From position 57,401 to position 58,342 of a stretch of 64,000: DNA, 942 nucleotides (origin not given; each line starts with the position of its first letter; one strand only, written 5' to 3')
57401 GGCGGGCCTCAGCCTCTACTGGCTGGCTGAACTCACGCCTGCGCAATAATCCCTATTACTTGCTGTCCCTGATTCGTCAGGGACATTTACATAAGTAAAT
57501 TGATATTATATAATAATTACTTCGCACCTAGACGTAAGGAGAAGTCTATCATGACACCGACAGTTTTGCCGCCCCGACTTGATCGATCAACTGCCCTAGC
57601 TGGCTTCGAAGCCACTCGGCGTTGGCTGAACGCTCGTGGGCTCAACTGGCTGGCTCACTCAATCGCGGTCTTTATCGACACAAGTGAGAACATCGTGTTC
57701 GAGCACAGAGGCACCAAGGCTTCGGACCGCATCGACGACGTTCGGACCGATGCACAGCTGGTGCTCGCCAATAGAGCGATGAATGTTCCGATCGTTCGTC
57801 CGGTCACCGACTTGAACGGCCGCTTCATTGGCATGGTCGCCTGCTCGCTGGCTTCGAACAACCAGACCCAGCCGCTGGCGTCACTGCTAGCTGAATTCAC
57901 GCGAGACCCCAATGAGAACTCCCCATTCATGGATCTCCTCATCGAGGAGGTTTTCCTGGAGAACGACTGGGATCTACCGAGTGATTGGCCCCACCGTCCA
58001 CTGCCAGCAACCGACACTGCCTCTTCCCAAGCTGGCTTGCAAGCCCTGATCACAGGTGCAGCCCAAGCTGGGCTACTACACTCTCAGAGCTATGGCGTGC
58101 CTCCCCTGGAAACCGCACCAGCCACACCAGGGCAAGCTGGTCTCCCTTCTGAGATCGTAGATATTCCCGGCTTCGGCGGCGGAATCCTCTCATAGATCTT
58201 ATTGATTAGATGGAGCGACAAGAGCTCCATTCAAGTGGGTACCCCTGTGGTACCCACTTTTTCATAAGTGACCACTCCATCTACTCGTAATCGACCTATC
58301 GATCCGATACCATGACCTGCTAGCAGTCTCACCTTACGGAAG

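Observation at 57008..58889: High-GC plus-strand island with its own promoter and terminator and a gene split across three frames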

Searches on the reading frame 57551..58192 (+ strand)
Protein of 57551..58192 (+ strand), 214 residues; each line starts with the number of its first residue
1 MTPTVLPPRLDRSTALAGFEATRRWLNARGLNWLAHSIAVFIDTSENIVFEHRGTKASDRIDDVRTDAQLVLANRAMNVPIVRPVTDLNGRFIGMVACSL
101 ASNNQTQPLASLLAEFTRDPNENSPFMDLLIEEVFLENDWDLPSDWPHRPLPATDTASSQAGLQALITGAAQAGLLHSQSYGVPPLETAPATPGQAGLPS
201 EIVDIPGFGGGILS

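Call 10: search_protein_families(library=pfam, proteins=[window:57551-58192:+], max_evalue=1)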
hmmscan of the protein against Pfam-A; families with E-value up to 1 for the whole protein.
window:57551-58192:+ (214 aa): 0 families

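Call 14: find_homologous_proteins(query=window:57551-58192:+, max_evalue=0.01)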
Query window:57551-58192:+ (214 aa): 1 proteins with E <= 0.01 among 749 candidates.
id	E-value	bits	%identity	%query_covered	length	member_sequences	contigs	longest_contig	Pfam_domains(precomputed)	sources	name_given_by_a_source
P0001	4.4e-138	476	100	100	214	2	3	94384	-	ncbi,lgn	-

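Call 15: find_encoding_contigs(protein=P0001, flank=10000, max_places=10)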
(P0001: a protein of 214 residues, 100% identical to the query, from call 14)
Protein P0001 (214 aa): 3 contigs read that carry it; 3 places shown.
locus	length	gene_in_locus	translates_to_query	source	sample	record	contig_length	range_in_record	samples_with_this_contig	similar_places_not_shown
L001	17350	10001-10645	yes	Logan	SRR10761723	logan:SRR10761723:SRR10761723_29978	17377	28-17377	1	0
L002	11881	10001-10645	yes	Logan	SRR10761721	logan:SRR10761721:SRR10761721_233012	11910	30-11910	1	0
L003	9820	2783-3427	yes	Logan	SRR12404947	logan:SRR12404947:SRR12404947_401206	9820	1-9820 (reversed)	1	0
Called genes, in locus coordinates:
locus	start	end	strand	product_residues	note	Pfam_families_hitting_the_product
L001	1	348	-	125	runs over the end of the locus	?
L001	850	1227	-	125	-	PF02021:UPF0102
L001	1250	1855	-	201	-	PF01351:RNase_HII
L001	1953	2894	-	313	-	PF01180:DHO_dh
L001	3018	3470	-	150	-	-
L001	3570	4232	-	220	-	PF01245:Ribosomal_L19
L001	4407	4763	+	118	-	-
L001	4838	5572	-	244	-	PF00625:Guanylate_kin (weak)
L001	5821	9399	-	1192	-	PF02811:PHP, PF07733:DNA_pol3_alpha, PF17657:DNA_pol3_finger, PF14579:HHH_6, PF01336:tRNA_anti-codon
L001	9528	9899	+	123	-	-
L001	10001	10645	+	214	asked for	-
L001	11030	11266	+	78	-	-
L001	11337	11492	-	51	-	-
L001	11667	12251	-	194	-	-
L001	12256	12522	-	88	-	-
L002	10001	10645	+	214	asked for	-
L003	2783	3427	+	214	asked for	-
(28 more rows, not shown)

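Call 25: find_homologous_proteins(query=A2, max_evalue=0.001)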
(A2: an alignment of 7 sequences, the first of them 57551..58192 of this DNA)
Query A2 (7 sequences) (214 aa, profile of the alignment): 10 proteins with E <= 0.001 among 8000 candidates.
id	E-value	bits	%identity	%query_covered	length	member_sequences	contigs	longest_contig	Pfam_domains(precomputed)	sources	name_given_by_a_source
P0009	2.4e-93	329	32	91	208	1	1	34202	-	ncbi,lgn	-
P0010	5.1e-93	328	30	95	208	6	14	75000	-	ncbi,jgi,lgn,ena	-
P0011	1.4e-89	317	31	91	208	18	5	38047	-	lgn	-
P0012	1.2e-88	314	31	91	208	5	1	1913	-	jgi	-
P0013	1.6e-88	314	39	89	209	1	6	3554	-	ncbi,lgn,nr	ncbi:MAG: hypothetical protein QG658_491 [Patescibacteria group bacterium]|nr:hypothetical protein [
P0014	1.6e-85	304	38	89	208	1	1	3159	-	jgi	jgi:uncharacterized protein GlcG (DUF336 family)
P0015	1.3e-80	288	36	89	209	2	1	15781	-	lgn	-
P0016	2.1e-79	284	36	91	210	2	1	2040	-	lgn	-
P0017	1.5e-72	262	31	92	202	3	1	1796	-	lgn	-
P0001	1.1e-68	249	100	100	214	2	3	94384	-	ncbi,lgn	-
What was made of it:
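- Closest known: DUF336 / GlcG / HbpS / EfgA family. Same: One database source labels a family member GlcG (call 25).
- JGI independently labels member P0014 as GlcG (DUF336 family) (call 25).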

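Call 29: search_protein_families(library=pfam, alignment_id=A3, max_evalue=10)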
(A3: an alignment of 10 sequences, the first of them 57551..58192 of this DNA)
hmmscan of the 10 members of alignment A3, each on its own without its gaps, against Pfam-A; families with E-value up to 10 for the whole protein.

A. member 1, window:57551-58192:+ (214 aa): 0 families

B. families by the number of members that match (of 10 scanned): 4 families
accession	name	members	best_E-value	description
PF25607.1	DUF7939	2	0.063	Domain of unknown function (DUF7939)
PF17194.10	AbiEi_3_N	1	0.052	Transcriptional regulator, AbiEi antitoxin N-terminal domain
PF23970.1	DUF7297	1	0.19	Family of unknown function (DUF7297)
PF10528.15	GLEYA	1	0.22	GLEYA domain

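Call 31: search_solved_structures(query=A3, max_evalue=10)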
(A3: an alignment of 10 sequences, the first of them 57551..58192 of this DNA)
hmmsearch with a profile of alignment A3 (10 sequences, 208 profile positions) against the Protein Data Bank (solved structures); distinct sequences matched with E-value up to 10: 14.
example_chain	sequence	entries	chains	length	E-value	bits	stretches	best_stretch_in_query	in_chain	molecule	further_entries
3ebn_A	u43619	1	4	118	0.3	13.8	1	131-187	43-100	Replicase polyprotein 1ab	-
2k7x_A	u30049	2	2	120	0.31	13.7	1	131-187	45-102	SARS-CoV main protease | 3C-like proteinase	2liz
3ea9_A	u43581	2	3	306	0.4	13.4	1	132-197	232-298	3C-like proteinase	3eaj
8k6a_A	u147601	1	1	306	0.85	12.3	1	132-201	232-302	3C-like proteinase nsp5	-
8k6c_A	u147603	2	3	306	0.85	12.3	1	132-201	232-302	3C-like proteinase nsp5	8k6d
3e91_A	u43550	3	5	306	0.85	12.3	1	132-190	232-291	3C-like proteinase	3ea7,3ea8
3m3v_A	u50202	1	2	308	0.86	12.3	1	132-190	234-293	3C-like proteinase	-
3atw_A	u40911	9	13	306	1.4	11.6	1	121-186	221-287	3C-Like Proteinase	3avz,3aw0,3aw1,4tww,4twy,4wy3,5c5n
3m3s_A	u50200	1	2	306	1.5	11.5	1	121-186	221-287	3C-like proteinase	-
2qc2_A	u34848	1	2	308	1.5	11.5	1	121-186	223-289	3C-like proteinase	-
2qcy_A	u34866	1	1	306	1.6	11.4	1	132-189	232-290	3C-like proteinase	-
4hi3_A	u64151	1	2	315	1.6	11.4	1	132-190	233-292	3C-like proteinase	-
3m3t_A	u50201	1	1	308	1.6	11.4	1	132-189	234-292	3C-like proteinase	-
1q2w_A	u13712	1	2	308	1.9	11.2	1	132-188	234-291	3C-like protease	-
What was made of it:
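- On DUF336 / GlcG / HbpS-like (PF03928): The profile search of PDB sequences found no DUF336 chain (call 31).
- Closest known: DUF336 / GlcG / HbpS / EfgA family. Different: No detectable sequence similarity: no Pfam hit at E <= 10 and no PDB sequence hit (calls 29, 31).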

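Call 36: predict_structure(alignment_id=A3)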
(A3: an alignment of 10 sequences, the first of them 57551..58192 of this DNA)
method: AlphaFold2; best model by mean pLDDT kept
length: 214 residues; sequences in the alignment: 10
mean_pLDDT: 71.8   pTM: 0.62
mean pLDDT of the five models: 71.8, 70.4, 68.9, 67.7, 66.6
residues with pLDDT >= 90: 55; 70-90: 78; 50-70: 32; < 50: 49
segments of 3 or more residues with pLDDT < 50: 1-3, 150-157, 178-214
pLDDT, mean of each block of 10 residues (from residue 1): 67 95 90 89 92 78 79 70 89 91 82 92 78 76 66 45 59 55 41 45 43 36
secondary structure, 60 per line:
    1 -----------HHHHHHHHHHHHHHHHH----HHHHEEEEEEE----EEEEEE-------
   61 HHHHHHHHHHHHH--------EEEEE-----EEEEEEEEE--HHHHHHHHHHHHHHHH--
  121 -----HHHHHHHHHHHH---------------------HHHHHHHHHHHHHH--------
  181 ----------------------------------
elements in order: H12-28 H33-36 E37-43 E48-53 H61-73 E82-86 E92-100 H103-118 H126-137 H159-172

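Call 40: search_protein_representatives(alignment_id=A3)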
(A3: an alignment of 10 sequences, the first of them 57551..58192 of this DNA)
Query: 10 sequences, 208 profile positions. Proteins with E-value up to 0.001 (for the whole library): 12; up to 1e-10: 11; up to 1e-30: 8. The best 12 are listed.
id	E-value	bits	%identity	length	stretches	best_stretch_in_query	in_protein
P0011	1.0e-103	361.7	-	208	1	1-208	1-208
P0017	1.1e-80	286.3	-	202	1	5-208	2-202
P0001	1.2e-71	256.9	-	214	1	3-207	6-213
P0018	1.5e-63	230.4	-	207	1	1-206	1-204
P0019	1.5e-45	171.6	-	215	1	4-207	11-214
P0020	2.9e-36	141.3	-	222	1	6-208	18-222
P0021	1.7e-34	135.5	-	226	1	10-207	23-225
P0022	1.0e-33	133.0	-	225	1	8-206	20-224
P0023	5.0e-30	120.9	-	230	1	10-196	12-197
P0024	3.7e-25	105.0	-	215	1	4-196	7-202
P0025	2.2e-14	69.8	-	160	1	6-144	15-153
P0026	4.5e-04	36.1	-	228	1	25-132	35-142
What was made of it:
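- Family size: 10 hits in the 5.8-billion protein database (call 25) and 12 representatives among 1.84 billion (call 40). No homolog was found outside this clade in exhaustive searches (calls 25, 40).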

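Call 42: fold_search(model_id=the predicted structure, library=pdb)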
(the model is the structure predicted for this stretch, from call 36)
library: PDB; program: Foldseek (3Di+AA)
matches with E <= 10: 423; with E <= 0.001: 16
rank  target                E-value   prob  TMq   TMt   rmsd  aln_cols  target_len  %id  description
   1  6bws_B                7.3e-06  1.00  0.40  0.61   4.0       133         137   16  Crystal structure of Efga from Methylobacterium extorquens (released 2019-01-16)
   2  6bws_C                7.7e-06  1.00  0.40  0.59   4.0       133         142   16  Crystal structure of Efga from Methylobacterium extorquens (released 2019-01-16)
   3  6bws_A                1.3e-05  1.00  0.40  0.61   4.0       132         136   17  Crystal structure of Efga from Methylobacterium extorquens (released 2019-01-16)
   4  6bws_D                2.7e-05  1.00  0.40  0.62   4.0       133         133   16  Crystal structure of Efga from Methylobacterium extorquens (released 2019-01-16)
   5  4nkp_C                4.9e-05  1.00  0.43  0.60   4.1       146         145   12  Crystal structure of a putative extracellular heme-binding protein (DESPIG_02683) from Desulfovibrio piger ATCC 29098  (released 2013-12-11)
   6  2a2l_A                5.2e-05  1.00  0.44  0.62   4.4       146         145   14  Crystal structure of Klebsiella pneumoniae protein ORFY, Pfam DUF336 (released 2005-06-28)
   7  2a2l_C                1.2e-04  1.00  0.44  0.63   4.3       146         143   14  Crystal structure of Klebsiella pneumoniae protein ORFY, Pfam DUF336 (released 2005-06-28)
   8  3fpv_A                1.2e-04  1.00  0.38  0.55   5.5       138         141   14  Crystal Structure of HbpS (released 2009-01-20)
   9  4nkp_B                1.4e-04  1.00  0.42  0.61   4.1       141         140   13  Crystal structure of a putative extracellular heme-binding protein (DESPIG_02683) from Desulfovibrio piger ATCC 29098  (released 2013-12-11)
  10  4nkp_A                1.4e-04  1.00  0.41  0.61   4.3       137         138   15  Crystal structure of a putative extracellular heme-binding protein (DESPIG_02683) from Desulfovibrio piger ATCC 29098  (released 2013-12-11)
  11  3fpw                  2.3e-04  1.00  0.40  0.58   5.2       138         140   14  Crystal Structure of HbpS with bound iron (released 2009-01-20)
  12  4nkp_D                2.8e-04  1.00  0.41  0.60   3.9       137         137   14  Crystal structure of a putative extracellular heme-binding protein (DESPIG_02683) from Desulfovibrio piger ATCC 29098  (released 2013-12-11)
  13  4bmw                  3.6e-04  1.00  0.41  0.58   4.6       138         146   16  Crystal structure of the Streptomyces reticuli HbpS E78D, E81D double mutant (released 2013-09-25)
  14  9jth_A                4.8e-04  1.00  0.41  0.61   5.0       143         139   16  Crystal structure of NahX from Pseudomonas sp. MC1 (released 2025-10-08)
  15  9jth_C                5.1e-04  1.00  0.41  0.61   4.7       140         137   15  Crystal structure of NahX from Pseudomonas sp. MC1 (released 2025-10-08)
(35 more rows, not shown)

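Call 44: find_encoding_contigs(protein=P0024, flank=6000, max_places=3)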
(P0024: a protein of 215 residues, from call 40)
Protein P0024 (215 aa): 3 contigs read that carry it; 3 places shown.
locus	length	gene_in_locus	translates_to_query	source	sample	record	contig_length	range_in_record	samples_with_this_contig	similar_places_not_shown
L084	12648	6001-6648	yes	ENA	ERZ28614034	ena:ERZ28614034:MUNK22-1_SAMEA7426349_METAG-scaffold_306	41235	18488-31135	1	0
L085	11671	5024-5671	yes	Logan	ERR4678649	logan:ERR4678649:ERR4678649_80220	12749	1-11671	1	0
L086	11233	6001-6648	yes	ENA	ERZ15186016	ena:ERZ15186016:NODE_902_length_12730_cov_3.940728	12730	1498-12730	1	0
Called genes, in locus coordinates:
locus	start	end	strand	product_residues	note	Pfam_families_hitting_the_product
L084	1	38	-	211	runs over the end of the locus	PF01245:Ribosomal_L19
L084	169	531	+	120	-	-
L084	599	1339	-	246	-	PF00625:Guanylate_kin (weak)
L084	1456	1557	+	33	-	-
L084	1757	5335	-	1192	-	PF02811:PHP, PF07733:DNA_pol3_alpha, PF17657:DNA_pol3_finger, PF14579:HHH_6, PF01336:tRNA_anti-codon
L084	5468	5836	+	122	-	-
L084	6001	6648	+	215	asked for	-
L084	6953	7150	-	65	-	-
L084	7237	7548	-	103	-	PF18910:DUF5665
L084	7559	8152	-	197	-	-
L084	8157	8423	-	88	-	-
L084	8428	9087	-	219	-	PF00924:MS_channel_2nd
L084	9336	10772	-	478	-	PF02934:GatB_N, PF02637:GatB_Yqey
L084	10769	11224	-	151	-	-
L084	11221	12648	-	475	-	PF01425:Amidase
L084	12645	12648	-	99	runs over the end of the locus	PF02686:GatC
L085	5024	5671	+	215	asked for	-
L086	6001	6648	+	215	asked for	-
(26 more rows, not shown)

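Call 45: find_encoding_contigs(protein=P0025, flank=6000, max_places=3)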
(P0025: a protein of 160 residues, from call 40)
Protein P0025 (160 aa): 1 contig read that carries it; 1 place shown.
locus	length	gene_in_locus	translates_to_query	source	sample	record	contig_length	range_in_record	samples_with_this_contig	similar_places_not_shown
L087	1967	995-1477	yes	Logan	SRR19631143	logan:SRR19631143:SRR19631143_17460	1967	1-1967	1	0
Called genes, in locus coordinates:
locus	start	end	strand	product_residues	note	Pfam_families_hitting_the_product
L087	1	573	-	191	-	?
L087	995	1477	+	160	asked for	-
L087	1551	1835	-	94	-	PF18910:DUF5665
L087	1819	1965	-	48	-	?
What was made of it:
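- Closest known: Tandem paralog pseudogenisation. Different: The only notable point is that the copy is the tail-less form, a form that exists intact in at least one other genome (P0025; call 45).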

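Call 56: find_encoding_contigs(protein=P0026, flank=5000, max_places=2)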
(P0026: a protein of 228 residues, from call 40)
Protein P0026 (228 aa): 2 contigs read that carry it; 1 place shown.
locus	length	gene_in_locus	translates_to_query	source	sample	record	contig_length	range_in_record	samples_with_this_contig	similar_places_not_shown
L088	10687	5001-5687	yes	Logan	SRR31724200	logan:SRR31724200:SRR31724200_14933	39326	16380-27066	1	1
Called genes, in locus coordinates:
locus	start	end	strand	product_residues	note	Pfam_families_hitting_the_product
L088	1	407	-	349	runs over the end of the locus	PF04909:Amidohydro_2 (faint)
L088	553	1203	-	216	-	PF01245:Ribosomal_L19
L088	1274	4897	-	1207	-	PF02811:PHP, PF07733:DNA_pol3_alpha, PF17657:DNA_pol3_finger, PF14579:HHH_6, PF01336:tRNA_anti-codon (weak)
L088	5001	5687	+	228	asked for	-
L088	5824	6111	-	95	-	PF18910:DUF5665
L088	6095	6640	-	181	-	-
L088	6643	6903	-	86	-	-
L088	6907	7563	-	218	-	PF00924:MS_channel_2nd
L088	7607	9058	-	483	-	PF02934:GatB_N, PF02637:GatB_Yqey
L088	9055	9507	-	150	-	-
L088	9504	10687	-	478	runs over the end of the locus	PF01425:Amidase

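Call 57: find_encoding_contigs(protein=P0020, flank=5000, max_places=2)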
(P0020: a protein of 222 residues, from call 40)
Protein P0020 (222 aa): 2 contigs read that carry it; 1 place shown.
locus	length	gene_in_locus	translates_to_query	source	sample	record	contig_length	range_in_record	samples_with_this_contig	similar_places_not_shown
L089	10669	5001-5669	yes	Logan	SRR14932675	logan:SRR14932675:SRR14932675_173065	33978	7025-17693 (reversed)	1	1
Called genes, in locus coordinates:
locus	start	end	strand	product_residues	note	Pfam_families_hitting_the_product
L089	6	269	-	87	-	-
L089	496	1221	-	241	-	PF00625:Guanylate_kin (weak)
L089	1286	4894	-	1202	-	PF02811:PHP, PF07733:DNA_pol3_alpha, PF17657:DNA_pol3_finger, PF14579:HHH_6, PF01336:tRNA_anti-codon (weak)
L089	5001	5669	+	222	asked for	-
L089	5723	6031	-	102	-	PF18910:DUF5665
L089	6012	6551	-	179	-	PF12732:YtxH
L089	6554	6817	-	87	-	-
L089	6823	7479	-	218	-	PF00924:MS_channel_2nd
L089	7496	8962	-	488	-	PF02934:GatB_N, PF02637:GatB_Yqey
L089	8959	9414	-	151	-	-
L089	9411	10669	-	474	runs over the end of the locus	PF01425:Amidase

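Call 58: find_encoding_contigs(protein=P0019, flank=5000, max_places=2)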
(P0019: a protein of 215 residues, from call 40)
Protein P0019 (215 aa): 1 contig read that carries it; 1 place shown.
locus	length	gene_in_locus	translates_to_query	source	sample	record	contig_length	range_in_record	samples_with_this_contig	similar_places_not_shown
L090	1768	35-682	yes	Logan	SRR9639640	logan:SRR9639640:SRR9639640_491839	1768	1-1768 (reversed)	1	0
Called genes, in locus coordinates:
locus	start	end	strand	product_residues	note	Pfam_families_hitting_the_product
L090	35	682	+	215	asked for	-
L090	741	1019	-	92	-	PF18910:DUF5665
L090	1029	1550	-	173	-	-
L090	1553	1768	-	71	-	?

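Call 59: find_encoding_contigs(protein=P0002, flank=5000, max_places=4)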
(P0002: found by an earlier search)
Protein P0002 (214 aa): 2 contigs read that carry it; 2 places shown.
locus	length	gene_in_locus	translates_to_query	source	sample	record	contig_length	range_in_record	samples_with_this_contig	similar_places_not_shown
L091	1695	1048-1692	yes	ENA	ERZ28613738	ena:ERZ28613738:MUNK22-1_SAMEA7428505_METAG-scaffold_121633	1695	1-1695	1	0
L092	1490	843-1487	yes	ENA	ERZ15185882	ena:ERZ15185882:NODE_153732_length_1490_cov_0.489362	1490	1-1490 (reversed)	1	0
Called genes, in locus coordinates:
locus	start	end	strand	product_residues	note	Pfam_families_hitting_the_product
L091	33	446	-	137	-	PF02811:PHP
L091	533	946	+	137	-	-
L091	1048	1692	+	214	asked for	-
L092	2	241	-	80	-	?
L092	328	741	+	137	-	-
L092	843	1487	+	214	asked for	-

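Call 63: search_dna_similar(query=window:57551-58192:+, collection=phages, mode=protein, max_evalue=0.01)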
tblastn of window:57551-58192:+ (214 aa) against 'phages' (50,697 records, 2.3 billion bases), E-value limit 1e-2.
No match.

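Call 64: search_dna_similar(query=window:57551-58192:+, collection=plasmids, mode=protein, max_evalue=0.01)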
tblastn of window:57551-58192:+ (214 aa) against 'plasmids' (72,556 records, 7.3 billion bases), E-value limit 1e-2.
No match.
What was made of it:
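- On Recently acquired genomic island: No phage or plasmid hits (calls 63, 64).
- Tried and rejected: tblastn of ORF2 against phage and plasmid collections found nothing (calls 63, 64).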

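Call 82: search_protein_families(library=padloc, proteins=[window:57551-58192:+], max_evalue=0.01)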
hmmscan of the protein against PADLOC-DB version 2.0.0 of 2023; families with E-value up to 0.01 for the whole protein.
window:57551-58192:+ (214 aa): 0 families

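Call 83: search_protein_families(library=phrogs, proteins=[window:57551-58192:+], max_evalue=0.01)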
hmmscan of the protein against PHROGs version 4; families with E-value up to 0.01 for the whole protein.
window:57551-58192:+ (214 aa): 0 families

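Call 84: search_protein_families(library=ncbifam, proteins=[window:57551-58192:+], max_evalue=0.01)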
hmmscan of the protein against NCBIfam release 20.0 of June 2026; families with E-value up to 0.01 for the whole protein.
window:57551-58192:+ (214 aa): 0 families
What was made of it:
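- Tried and rejected: Pfam, NCBIfam, PADLOC and PHROGs gave nothing meaningful for ORF1, ORF2 or the gene 3 fragments (calls 10, 29, 82-84).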

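Call 90: predict_structure(alignment_id=A7)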
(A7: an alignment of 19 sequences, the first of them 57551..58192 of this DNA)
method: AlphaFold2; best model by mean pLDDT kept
length: 214 residues; sequences in the alignment: 19
mean_pLDDT: 78.5   pTM: 0.65
mean pLDDT of the five models: 78.5, 78.4, 78.5, 76.0, 73.9
residues with pLDDT >= 90: 87; 70-90: 70; 50-70: 23; < 50: 34
segments of 3 or more residues with pLDDT < 50: 182-188, 190-202, 204-214
pLDDT, mean of each block of 10 residues (from residue 1): 73 97 93 94 96 89 90 86 94 95 89 95 83 84 72 54 75 65 48 45 45 44
secondary structure, 60 per line:
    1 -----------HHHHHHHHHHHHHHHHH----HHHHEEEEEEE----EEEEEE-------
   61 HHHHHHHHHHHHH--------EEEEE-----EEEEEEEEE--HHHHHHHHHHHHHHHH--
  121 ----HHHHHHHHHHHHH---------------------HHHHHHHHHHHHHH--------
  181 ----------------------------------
elements in order: H12-28 H33-36 E37-43 E48-53 H61-73 E82-86 E92-100 H103-118 H125-137 H159-172
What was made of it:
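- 57551..58195 (+): ORF2: 214-aa acidic cytoplasmic protein. The N-domain (about residues 10-140) has a predicted DUF336/GlcG/HbpS/EfgA-like fold. The C-terminal tail is disordered and Pro-rich, with conserved SSQAGL helix, YGVPPL and terminal PGFGGG motifs. AlphaFold models with N-domain block-mean pLDDT of 86-97 in the deeper model (calls 36, 90).
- On DUF336 / GlcG / HbpS-like (PF03928): Two AlphaFold models give N-domain block-mean pLDDT of 86-97 in the deeper one (calls 36, 90).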
